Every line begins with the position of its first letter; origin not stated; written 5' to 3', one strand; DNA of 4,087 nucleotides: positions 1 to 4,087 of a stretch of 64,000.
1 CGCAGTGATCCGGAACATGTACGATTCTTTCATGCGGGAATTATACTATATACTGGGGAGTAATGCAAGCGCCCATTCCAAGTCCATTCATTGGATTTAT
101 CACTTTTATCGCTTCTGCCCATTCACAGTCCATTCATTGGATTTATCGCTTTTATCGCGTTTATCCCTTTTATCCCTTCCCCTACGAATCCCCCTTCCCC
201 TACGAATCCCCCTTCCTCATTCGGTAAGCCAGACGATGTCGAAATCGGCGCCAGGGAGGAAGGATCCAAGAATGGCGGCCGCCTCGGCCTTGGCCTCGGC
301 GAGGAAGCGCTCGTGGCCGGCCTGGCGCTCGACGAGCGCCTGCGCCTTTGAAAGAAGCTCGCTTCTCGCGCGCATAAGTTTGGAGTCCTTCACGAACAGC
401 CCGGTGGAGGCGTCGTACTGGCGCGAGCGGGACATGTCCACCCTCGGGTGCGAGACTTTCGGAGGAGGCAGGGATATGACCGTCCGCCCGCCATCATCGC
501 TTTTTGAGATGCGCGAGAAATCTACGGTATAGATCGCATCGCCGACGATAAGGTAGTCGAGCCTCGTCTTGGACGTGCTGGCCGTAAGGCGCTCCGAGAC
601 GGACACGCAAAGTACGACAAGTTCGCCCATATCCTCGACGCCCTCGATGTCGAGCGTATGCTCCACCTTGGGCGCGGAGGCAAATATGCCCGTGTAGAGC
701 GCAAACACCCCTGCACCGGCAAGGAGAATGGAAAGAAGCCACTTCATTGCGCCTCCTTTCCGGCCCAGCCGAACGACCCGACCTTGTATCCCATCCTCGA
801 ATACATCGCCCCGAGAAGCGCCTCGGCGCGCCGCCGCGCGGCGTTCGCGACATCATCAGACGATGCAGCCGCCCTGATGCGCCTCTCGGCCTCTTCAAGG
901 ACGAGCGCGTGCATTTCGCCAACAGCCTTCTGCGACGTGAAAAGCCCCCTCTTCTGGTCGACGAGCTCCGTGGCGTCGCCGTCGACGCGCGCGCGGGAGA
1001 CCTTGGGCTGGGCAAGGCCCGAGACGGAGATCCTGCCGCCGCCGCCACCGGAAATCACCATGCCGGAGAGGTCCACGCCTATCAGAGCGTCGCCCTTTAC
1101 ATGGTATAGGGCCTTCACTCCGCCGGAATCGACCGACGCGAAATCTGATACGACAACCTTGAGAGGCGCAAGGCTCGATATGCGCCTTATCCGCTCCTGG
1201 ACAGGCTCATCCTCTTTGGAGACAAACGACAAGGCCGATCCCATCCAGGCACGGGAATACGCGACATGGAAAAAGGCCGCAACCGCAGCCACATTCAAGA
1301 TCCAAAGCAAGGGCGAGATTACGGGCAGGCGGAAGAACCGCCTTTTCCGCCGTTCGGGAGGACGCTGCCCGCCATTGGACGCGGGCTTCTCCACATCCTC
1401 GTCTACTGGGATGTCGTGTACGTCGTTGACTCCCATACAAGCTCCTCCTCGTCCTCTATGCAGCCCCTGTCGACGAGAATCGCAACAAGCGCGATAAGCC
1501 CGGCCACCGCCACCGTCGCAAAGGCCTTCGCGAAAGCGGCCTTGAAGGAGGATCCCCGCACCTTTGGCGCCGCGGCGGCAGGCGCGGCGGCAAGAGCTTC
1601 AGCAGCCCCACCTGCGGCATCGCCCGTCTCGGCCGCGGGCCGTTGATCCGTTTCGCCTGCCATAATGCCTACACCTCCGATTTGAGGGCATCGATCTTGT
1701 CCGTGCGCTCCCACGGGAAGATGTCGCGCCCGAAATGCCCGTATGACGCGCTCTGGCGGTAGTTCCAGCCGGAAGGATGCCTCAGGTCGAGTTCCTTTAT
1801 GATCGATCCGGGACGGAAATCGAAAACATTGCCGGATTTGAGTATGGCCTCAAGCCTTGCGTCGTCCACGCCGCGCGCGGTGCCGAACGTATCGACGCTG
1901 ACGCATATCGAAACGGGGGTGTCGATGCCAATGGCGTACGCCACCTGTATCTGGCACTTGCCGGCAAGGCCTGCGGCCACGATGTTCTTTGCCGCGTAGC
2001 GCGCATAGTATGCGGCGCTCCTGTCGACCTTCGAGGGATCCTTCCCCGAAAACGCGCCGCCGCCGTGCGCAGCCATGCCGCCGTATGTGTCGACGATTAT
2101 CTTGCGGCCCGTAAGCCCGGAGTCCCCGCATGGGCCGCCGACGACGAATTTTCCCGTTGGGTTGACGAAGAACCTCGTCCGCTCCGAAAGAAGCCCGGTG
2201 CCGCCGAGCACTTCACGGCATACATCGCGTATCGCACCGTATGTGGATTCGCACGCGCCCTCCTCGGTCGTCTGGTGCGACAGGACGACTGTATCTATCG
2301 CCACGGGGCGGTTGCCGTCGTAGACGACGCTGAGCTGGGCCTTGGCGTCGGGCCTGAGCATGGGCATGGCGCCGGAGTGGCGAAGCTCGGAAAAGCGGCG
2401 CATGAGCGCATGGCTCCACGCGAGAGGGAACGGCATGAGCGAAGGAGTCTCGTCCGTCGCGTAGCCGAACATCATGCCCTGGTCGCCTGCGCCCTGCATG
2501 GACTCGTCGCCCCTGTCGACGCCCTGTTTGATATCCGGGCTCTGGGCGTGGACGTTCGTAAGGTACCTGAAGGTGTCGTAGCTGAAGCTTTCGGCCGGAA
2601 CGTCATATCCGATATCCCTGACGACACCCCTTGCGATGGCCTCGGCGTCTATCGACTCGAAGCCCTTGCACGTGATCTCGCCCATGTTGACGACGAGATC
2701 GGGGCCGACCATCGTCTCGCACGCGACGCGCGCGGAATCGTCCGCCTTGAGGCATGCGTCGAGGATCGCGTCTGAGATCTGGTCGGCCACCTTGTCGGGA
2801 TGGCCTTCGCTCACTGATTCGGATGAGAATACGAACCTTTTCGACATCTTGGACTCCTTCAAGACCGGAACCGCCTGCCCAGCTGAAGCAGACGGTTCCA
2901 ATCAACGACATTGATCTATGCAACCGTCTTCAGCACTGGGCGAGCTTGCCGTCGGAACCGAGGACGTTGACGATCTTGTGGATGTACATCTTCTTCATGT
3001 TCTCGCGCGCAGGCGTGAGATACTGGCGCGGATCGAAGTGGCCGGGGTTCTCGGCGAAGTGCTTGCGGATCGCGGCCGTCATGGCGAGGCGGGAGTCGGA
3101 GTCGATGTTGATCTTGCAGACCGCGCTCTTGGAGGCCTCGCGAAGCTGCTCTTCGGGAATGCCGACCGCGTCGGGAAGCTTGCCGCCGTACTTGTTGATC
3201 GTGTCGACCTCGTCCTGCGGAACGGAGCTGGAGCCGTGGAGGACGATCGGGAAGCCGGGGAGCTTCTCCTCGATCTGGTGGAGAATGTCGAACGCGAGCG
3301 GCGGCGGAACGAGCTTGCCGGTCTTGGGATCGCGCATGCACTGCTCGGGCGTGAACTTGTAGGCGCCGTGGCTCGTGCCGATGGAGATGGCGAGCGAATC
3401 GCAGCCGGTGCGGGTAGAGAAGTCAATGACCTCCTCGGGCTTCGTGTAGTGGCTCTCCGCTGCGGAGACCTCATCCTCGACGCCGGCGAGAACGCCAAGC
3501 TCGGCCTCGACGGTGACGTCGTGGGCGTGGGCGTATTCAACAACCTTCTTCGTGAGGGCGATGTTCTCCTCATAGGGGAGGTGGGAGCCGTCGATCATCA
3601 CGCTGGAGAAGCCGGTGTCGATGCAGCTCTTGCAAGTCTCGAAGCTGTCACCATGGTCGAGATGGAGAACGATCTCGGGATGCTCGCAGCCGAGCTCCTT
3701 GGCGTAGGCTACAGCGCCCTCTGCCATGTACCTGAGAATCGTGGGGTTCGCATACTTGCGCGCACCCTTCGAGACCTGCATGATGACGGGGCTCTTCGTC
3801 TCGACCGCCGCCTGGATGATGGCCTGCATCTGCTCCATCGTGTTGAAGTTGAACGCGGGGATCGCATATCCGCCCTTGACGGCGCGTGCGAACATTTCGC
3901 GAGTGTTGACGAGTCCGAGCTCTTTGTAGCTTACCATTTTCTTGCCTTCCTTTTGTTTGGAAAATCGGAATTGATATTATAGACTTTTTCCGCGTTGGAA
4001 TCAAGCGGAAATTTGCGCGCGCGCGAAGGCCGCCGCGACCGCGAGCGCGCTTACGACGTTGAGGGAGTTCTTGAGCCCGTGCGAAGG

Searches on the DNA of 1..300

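Call 87: search_rna_families(source=window, start=1, end=300, threshold=evalue, max_evalue=5)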
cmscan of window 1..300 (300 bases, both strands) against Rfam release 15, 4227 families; matches with E-value up to 5: 0.
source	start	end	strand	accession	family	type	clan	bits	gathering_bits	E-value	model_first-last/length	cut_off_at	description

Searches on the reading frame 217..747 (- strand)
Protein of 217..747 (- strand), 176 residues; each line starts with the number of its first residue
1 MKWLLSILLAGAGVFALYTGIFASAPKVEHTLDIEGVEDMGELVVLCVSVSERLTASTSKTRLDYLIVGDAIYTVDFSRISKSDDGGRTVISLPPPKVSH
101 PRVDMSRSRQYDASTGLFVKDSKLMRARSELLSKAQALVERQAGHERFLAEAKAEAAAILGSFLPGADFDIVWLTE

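Call 22: find_encoding_contigs(protein=window:217-747:-, flank=10000, max_places=10)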
Protein window:217-747:- (176 aa): no gene with exactly this product is on record in the collection.

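Call 59: find_homologous_proteins(query=window:217-747:-, max_evalue=0.00001)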
Query window:217-747:- (176 aa): 3 proteins with E <= 0.00001 among 209 candidates.
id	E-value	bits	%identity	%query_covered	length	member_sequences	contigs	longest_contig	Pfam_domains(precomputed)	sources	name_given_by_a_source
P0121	2.8e-105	367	98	100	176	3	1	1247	PF14014.12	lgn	-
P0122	1.2e-80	287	78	99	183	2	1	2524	PF14014.12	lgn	-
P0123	3.5e-59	217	64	98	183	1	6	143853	PF14014.12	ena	-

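Call 60: find_encoding_contigs(protein=P0121, flank=10000, max_places=6)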
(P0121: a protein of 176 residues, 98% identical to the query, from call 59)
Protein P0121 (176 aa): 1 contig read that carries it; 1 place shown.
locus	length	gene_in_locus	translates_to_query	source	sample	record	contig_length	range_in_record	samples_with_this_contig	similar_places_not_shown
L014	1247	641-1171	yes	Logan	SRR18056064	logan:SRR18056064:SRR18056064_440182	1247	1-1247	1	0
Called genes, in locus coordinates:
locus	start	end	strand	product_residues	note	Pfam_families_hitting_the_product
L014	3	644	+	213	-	?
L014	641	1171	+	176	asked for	PF14014:DUF4230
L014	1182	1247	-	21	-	?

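Call 61: find_encoding_contigs(protein=P0122, flank=10000, max_places=6)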
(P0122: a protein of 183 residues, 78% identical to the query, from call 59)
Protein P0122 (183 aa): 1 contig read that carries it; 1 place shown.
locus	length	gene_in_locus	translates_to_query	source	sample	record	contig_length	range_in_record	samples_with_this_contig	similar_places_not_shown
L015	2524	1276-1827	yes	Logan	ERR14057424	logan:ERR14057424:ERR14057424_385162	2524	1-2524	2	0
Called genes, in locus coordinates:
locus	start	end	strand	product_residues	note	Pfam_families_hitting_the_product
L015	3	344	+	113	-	?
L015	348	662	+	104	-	-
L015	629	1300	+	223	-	PF14014:DUF4230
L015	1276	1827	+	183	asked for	PF14014:DUF4230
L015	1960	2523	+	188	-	?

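Call 62: find_encoding_contigs(protein=P0123, flank=10000, max_places=6)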
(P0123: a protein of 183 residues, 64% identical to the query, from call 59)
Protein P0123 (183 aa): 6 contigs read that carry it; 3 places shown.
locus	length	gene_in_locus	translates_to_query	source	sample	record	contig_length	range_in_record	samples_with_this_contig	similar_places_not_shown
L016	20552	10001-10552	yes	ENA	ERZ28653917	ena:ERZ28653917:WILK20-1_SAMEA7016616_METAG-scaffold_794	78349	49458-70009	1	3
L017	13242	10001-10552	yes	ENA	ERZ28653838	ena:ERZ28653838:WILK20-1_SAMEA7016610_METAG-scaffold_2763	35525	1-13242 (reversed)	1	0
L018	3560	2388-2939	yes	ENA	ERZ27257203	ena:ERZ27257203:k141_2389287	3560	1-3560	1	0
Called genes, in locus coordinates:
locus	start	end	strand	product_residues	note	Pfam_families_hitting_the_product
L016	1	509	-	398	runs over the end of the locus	PF13505:OMP_b-brl (faint), PF10082:BBP2_2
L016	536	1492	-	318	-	-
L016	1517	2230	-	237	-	PF02563:Poly_export, PF10531:SLBB, PF22461:SLBB_2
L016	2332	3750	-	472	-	PF00083:Sugar_tr, PF07690:MFS_1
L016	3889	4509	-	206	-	PF14681:UPRTase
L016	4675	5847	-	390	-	PF01408:GFO_IDH_MocA, PF21252:Glyco_hydro_109_C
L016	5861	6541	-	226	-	PF02142:MGS, PF01808:AICARFT_IMPCHas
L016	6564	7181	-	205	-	PF00156:Pribosyltran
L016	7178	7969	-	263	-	PF00398:RrnaAD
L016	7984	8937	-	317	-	PF13624:SurA_N_3 (weak), PF13145:Rotamase_2, PF00639:Rotamase (faint)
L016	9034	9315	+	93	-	-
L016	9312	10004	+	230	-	PF14014:DUF4230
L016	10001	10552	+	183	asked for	PF14014:DUF4230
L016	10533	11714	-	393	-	PF00438:S-AdoMet_synt_N, PF02772:S-AdoMet_synt_M, PF02773:S-AdoMet_synt_C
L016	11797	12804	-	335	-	PF01116:F_bP_aldolase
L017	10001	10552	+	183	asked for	PF14014:DUF4230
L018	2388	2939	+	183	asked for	PF14014:DUF4230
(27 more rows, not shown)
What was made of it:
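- DUF4230 has a different neighbour (calls 61-62).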

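Call 83: search_protein_families(library=pfam, proteins=[window:217-747:-], max_evalue=0.01)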
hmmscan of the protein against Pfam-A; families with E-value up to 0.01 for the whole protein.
window:217-747:- (176 aa): 1 family
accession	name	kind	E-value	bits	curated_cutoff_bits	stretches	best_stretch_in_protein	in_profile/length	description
PF14014.11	DUF4230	-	3.7e-16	60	27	1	37-170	3-144/148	Protein of unknown function (DUF4230)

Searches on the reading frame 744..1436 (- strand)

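Call 83: search_protein_families(library=pfam, proteins=[window:744-1436:-], max_evalue=0.01)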
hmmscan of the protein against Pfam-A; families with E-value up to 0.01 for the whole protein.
window:744-1436:- (230 aa): 1 family
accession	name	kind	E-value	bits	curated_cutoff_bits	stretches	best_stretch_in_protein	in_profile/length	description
PF14014.11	DUF4230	-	4.3e-12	46.8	27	1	81-218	1-144/148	Protein of unknown function (DUF4230)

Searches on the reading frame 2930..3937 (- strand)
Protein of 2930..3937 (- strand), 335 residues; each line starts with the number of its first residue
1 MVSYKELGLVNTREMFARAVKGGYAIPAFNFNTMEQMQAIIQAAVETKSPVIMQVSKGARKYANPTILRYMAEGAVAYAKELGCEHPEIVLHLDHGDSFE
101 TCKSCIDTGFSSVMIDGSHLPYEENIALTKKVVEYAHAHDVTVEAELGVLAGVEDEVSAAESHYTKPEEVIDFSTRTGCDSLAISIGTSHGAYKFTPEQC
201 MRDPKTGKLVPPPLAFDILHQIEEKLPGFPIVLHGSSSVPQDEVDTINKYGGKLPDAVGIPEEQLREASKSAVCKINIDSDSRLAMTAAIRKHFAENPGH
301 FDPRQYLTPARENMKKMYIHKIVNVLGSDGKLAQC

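Call 91: find_encoding_contigs(protein=window:2930-3937:-, flank=10000, max_places=6)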
Protein window:2930-3937:- (335 aa): no gene with exactly this product is on record in the collection.
